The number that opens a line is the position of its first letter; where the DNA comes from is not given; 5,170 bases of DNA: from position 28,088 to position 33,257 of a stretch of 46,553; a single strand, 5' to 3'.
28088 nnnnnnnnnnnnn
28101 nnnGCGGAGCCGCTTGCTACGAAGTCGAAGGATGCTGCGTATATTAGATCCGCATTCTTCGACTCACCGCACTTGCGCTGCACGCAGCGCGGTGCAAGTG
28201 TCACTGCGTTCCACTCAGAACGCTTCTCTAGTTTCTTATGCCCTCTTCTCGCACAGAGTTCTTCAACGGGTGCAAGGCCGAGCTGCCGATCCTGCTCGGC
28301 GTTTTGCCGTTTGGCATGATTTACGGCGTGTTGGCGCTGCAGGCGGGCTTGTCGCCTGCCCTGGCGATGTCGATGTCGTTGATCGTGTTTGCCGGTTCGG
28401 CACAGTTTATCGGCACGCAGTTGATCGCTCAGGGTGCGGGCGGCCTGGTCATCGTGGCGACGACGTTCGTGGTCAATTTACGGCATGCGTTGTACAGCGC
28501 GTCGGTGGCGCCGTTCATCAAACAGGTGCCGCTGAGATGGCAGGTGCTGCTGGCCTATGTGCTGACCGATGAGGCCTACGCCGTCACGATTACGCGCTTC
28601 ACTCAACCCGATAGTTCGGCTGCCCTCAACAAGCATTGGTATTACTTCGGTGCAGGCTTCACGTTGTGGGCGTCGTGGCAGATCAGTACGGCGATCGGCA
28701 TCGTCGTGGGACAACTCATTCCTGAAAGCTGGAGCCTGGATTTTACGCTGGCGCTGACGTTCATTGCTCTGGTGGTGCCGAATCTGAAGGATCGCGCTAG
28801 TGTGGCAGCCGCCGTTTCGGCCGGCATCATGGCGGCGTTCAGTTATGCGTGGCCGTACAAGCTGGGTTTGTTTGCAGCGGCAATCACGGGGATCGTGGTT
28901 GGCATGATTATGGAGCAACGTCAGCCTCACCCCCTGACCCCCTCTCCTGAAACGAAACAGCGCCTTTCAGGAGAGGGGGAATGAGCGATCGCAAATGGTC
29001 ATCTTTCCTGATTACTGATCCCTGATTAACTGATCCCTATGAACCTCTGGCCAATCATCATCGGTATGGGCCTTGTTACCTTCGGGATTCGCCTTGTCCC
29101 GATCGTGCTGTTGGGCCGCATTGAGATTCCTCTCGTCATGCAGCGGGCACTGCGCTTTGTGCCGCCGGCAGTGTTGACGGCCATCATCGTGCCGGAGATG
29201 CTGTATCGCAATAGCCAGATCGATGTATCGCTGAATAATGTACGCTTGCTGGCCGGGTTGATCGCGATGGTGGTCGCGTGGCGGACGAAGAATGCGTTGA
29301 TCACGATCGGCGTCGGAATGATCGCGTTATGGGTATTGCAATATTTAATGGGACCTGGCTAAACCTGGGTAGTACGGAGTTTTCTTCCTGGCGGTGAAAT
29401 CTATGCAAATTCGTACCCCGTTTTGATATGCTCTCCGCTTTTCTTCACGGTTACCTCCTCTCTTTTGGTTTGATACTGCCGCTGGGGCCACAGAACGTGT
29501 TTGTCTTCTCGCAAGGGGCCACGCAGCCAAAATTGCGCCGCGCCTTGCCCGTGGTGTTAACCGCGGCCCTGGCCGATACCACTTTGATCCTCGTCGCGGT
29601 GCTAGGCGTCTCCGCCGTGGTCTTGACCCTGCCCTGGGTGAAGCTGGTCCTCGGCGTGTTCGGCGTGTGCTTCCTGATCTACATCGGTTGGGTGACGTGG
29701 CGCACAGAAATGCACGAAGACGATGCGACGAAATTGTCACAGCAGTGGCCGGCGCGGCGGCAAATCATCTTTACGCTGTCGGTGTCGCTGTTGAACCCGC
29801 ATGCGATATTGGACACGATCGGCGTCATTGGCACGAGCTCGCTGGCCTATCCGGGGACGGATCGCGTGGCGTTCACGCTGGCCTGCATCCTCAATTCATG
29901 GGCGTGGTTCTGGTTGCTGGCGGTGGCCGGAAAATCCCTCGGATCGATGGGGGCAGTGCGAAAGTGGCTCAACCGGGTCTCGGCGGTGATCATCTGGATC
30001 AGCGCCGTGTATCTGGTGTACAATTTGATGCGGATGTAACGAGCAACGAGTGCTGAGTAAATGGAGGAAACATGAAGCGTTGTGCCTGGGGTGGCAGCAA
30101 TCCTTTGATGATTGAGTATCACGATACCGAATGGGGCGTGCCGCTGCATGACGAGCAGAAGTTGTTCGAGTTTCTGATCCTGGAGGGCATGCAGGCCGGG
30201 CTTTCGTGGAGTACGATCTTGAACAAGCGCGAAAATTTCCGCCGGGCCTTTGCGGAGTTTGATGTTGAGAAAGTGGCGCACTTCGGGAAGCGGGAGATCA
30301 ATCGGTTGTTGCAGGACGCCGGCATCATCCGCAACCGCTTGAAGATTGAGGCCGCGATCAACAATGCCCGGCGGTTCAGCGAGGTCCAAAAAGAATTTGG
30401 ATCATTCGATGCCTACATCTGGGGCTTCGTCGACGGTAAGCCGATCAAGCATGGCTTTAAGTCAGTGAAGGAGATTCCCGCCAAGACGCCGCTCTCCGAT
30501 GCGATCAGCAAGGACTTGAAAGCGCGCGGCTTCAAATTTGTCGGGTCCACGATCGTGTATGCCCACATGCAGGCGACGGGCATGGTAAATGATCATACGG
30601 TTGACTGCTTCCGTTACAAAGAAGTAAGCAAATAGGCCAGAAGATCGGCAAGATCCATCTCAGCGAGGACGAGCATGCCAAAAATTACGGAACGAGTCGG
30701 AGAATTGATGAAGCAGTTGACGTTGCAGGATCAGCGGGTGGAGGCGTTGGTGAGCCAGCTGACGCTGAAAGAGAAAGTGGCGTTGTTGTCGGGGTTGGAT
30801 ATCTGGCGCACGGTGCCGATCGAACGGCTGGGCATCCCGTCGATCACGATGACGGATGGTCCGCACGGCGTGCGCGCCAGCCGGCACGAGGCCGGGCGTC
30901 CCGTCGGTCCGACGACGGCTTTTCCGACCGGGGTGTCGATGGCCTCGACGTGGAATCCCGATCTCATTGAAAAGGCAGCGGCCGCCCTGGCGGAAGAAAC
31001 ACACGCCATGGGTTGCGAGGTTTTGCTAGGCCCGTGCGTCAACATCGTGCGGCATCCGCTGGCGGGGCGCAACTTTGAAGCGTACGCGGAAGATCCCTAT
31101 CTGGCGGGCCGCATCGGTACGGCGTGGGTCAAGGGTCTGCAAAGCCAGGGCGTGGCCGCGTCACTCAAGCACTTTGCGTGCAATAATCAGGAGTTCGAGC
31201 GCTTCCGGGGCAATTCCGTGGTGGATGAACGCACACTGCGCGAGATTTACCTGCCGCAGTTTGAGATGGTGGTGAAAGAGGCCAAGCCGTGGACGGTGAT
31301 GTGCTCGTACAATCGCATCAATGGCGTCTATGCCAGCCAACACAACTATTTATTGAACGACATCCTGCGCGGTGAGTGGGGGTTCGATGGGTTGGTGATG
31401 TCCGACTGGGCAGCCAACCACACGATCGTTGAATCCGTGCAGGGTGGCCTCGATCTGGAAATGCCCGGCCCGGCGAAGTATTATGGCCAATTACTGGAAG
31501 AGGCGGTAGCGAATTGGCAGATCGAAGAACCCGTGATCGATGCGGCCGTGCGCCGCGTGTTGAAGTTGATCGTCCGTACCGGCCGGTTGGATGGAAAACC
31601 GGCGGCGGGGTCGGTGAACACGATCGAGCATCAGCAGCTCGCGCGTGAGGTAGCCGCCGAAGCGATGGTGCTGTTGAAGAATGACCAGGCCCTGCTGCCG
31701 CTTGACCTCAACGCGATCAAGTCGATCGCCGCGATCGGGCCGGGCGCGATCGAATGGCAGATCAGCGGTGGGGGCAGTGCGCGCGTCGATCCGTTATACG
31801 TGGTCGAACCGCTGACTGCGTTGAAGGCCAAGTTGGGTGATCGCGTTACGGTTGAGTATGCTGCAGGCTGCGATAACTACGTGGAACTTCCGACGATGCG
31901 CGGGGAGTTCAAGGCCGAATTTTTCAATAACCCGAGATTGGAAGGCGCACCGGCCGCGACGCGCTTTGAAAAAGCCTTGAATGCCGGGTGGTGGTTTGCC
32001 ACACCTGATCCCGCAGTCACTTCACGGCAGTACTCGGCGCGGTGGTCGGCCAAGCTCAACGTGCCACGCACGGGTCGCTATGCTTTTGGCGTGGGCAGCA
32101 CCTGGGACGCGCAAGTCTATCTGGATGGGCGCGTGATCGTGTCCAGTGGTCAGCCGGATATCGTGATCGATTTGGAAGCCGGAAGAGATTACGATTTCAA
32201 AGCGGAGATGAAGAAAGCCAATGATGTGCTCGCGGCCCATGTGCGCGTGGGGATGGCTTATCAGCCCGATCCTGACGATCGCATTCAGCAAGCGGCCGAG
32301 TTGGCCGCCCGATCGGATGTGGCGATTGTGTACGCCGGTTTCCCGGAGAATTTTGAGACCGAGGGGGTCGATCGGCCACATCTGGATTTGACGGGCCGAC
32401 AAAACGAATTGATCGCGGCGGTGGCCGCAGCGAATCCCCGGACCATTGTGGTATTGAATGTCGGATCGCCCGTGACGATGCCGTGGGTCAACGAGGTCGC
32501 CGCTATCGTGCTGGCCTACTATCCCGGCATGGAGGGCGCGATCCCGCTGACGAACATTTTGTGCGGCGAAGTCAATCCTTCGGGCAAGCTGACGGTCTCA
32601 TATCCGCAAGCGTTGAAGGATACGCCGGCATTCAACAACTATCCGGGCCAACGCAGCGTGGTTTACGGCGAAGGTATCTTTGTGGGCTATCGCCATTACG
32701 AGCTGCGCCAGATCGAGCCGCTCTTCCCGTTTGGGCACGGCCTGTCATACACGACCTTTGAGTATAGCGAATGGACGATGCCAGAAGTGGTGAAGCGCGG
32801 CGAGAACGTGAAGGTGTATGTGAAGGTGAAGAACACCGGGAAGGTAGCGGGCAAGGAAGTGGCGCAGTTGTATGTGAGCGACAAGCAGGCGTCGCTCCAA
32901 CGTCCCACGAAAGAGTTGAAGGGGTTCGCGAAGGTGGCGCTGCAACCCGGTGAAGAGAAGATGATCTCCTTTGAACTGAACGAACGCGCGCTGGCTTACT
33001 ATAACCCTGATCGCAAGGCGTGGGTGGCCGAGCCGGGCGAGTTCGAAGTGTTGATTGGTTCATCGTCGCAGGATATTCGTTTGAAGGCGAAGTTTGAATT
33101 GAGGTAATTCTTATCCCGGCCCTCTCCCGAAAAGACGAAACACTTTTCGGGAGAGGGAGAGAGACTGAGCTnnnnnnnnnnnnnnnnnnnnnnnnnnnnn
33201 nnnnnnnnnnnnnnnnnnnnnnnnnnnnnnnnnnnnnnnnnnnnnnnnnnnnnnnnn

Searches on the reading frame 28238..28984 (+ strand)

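Call 51: search_protein_families(library=pfam, proteins=[window:28238-28984:+], max_evalue=0.001)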
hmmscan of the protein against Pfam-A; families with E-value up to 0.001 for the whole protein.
window:28238-28984:+ (248 aa): 1 family
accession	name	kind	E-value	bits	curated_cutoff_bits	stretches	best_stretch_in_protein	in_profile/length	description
PF03591.19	AzlC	-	6.5e-45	153.4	32.1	1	17-161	1-137/137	AzlC protein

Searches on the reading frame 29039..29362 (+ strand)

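Call 51: search_protein_families(library=pfam, proteins=[window:29039-29362:+], max_evalue=0.001)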
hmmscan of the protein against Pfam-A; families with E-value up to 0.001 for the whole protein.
window:29039-29362:+ (107 aa): 1 family
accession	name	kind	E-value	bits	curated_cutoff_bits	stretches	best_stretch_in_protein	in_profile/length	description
PF05437.17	AzlD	-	9.3e-28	96.7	23.7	1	4-100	2-98/99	Branched-chain amino acid transport protein (AzlD)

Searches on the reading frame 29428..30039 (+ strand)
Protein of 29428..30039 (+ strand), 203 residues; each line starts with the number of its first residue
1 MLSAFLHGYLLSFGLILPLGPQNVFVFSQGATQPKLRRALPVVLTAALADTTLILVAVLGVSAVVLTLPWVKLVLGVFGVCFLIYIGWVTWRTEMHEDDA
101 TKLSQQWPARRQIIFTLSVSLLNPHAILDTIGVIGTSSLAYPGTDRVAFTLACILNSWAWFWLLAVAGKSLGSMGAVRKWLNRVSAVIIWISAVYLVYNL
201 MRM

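Call 51: search_protein_families(library=pfam, proteins=[window:29428-30039:+], max_evalue=0.001)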
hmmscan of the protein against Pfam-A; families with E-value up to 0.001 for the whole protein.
window:29428-30039:+ (203 aa): 1 family
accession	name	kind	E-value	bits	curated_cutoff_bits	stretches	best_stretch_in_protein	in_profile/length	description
PF01810.24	LysE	-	9e-30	104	25.6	1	15-199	3-192/193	LysE type translocator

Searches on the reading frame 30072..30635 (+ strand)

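Call 51: search_protein_families(library=pfam, proteins=[window:30072-30635:+], max_evalue=0.001)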
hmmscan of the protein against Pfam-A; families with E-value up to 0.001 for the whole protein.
window:30072-30635:+ (187 aa): 1 family
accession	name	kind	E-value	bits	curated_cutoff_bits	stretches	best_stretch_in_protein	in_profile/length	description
PF03352.18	Adenine_glyco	-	6.5e-86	287.1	25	1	6-181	1-176/177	Methyladenine glycosylase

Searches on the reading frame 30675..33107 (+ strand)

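Call 51: search_protein_families(library=pfam, proteins=[window:30675-33107:+], max_evalue=0.001)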
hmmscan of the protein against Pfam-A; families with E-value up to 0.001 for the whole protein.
window:30675-33107:+ (810 aa): 4 families
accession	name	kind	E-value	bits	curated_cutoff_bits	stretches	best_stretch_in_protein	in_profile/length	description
PF01915.27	Glyco_hydro_3_C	-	1.2e-54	185.8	31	1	331-692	1-200/200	Glycosyl hydrolase family 3 C-terminal domain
PF00933.27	Glyco_hydro_3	-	7.5e-46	157.5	27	1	34-298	42-316/316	Glycosyl hydrolase family 3 N terminal domain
PF14310.12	Fn3-like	-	2.3e-29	101.7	25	1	728-798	1-71/71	Fibronectin type III-like domain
PF07691.17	PA14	-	5.9e-12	46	24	1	413-521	6-127/147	PA14 domain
